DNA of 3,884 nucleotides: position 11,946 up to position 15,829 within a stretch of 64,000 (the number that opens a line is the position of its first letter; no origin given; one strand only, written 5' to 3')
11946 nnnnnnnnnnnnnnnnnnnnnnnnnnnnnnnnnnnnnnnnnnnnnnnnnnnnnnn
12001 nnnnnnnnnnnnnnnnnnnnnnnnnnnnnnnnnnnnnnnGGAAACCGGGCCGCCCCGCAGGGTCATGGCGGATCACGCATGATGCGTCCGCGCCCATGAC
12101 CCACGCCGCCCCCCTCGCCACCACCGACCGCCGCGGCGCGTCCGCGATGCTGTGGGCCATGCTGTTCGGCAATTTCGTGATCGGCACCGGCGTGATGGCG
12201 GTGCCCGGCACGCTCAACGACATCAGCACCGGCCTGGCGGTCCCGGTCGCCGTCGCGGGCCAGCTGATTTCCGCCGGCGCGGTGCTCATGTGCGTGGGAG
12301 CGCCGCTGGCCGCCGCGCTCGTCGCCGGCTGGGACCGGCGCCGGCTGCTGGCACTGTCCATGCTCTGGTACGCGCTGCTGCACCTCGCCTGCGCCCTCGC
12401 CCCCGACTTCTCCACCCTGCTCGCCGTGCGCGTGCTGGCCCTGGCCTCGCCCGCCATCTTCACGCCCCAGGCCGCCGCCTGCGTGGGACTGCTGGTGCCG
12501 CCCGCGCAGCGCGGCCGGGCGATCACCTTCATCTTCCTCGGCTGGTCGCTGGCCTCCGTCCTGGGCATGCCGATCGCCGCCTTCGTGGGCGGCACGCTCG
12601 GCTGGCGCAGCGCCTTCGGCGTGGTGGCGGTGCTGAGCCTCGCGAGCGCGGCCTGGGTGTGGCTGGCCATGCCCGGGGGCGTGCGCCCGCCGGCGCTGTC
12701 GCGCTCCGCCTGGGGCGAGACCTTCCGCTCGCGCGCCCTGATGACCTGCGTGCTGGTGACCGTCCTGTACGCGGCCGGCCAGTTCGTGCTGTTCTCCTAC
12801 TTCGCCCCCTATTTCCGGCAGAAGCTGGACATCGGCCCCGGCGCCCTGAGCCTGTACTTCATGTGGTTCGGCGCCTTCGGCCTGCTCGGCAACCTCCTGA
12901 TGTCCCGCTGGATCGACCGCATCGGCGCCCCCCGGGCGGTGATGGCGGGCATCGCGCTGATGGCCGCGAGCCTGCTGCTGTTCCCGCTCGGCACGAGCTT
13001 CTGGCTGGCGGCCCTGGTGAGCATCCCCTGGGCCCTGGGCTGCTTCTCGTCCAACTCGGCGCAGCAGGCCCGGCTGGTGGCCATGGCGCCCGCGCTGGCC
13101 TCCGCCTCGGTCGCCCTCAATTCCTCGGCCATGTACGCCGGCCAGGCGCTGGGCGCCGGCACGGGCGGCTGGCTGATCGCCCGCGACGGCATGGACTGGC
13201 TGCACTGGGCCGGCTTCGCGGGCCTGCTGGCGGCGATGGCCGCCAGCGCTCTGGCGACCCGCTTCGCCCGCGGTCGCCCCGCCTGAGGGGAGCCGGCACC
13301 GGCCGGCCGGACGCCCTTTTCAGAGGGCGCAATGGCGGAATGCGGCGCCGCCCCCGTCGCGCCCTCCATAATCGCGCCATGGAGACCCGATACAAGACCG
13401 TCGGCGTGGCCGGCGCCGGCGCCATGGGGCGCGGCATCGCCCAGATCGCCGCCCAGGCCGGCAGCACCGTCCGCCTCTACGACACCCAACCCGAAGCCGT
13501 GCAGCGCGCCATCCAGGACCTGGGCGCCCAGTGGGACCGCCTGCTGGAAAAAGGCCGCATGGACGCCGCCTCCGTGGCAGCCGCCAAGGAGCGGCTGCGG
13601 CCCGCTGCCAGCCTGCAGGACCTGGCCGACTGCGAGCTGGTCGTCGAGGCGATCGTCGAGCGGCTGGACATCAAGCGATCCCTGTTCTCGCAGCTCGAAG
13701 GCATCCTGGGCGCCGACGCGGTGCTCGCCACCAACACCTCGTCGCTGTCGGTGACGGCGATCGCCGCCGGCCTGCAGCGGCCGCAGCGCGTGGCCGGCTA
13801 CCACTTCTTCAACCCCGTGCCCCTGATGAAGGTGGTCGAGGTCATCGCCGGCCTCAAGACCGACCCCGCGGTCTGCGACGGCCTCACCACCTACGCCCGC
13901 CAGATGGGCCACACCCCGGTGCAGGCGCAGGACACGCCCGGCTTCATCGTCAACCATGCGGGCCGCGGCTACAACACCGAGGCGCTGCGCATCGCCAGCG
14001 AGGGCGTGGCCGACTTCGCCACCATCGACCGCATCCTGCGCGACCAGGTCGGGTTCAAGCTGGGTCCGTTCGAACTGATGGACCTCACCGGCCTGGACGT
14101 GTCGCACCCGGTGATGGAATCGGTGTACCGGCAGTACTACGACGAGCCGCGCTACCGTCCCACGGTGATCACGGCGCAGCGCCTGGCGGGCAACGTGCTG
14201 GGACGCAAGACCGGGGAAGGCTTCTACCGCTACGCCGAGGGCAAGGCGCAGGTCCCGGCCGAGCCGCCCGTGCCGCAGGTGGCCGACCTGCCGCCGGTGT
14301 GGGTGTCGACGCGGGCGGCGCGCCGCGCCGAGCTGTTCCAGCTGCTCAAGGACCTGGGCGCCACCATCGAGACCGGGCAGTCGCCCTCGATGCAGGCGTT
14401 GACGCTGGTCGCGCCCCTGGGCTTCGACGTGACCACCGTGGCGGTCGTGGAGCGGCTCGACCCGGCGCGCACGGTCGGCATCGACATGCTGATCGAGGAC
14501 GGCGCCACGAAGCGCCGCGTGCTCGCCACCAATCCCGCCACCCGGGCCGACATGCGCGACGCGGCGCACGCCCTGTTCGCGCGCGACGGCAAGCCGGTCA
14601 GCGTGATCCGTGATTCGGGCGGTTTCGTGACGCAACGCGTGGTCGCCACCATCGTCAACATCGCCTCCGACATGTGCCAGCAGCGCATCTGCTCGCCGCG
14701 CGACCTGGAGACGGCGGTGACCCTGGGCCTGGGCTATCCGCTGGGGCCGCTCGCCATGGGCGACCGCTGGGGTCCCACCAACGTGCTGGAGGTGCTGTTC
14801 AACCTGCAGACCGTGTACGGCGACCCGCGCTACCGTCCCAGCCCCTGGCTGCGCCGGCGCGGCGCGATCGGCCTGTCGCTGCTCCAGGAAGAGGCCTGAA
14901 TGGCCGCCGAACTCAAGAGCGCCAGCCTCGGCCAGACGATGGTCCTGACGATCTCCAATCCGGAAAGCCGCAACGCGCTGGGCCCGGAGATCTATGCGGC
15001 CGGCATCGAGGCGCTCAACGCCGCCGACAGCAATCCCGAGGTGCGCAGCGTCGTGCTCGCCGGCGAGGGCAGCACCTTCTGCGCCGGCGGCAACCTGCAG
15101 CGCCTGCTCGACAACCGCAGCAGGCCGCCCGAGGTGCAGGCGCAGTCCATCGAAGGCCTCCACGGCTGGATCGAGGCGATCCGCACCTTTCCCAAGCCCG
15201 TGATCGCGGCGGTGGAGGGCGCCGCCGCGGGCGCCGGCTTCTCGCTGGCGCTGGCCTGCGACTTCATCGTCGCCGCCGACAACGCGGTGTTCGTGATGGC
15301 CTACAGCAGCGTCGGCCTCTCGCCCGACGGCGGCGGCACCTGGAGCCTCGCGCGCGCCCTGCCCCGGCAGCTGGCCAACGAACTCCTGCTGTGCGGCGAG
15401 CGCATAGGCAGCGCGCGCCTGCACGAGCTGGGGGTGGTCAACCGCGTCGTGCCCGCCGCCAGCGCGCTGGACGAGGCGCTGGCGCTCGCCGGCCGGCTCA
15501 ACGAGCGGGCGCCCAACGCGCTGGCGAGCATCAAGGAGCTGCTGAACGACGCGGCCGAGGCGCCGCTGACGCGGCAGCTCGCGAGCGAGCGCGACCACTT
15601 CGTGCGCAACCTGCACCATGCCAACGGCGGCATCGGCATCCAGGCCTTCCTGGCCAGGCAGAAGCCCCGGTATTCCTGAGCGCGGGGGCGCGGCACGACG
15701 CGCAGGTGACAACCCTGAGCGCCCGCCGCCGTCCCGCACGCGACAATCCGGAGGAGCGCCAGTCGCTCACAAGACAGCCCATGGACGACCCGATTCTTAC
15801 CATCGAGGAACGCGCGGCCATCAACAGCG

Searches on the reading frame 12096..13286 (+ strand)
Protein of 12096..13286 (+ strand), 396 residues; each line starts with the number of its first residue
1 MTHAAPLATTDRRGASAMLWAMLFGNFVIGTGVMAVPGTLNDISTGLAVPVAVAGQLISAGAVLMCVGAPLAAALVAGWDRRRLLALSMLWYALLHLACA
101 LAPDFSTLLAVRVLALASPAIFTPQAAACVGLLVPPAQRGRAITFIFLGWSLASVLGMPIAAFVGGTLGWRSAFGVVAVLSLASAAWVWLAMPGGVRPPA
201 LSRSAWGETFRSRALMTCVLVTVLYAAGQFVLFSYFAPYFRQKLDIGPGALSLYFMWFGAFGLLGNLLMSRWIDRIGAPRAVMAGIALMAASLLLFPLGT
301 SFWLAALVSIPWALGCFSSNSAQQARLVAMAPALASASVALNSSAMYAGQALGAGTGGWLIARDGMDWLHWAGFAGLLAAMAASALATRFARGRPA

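Call 55: search_protein_families(library=pfam, proteins=[window:12096-13286:+], max_evalue=0.00001)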
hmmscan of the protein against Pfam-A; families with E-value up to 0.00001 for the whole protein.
window:12096-13286:+ (396 aa): 1 family
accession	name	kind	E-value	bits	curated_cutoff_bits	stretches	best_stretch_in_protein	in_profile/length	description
PF07690.21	MFS_1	-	2.5e-35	122.5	33.4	2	22-245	1-233/347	Major Facilitator Superfamily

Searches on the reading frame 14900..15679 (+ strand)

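Call 55: search_protein_families(library=pfam, proteins=[window:14900-15679:+], max_evalue=0.00001)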
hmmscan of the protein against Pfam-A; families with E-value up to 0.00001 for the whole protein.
window:14900-15679:+ (259 aa): 2 families
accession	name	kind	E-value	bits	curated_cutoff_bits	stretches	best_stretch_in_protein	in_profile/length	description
PF00378.25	ECH_1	-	6.3e-59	199.8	27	1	14-258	7-248/251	Enoyl-CoA hydratase/isomerase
PF16113.10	ECH_2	-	1.9e-32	113.5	27.2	1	15-228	3-216/335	Enoyl-CoA hydratase/isomerase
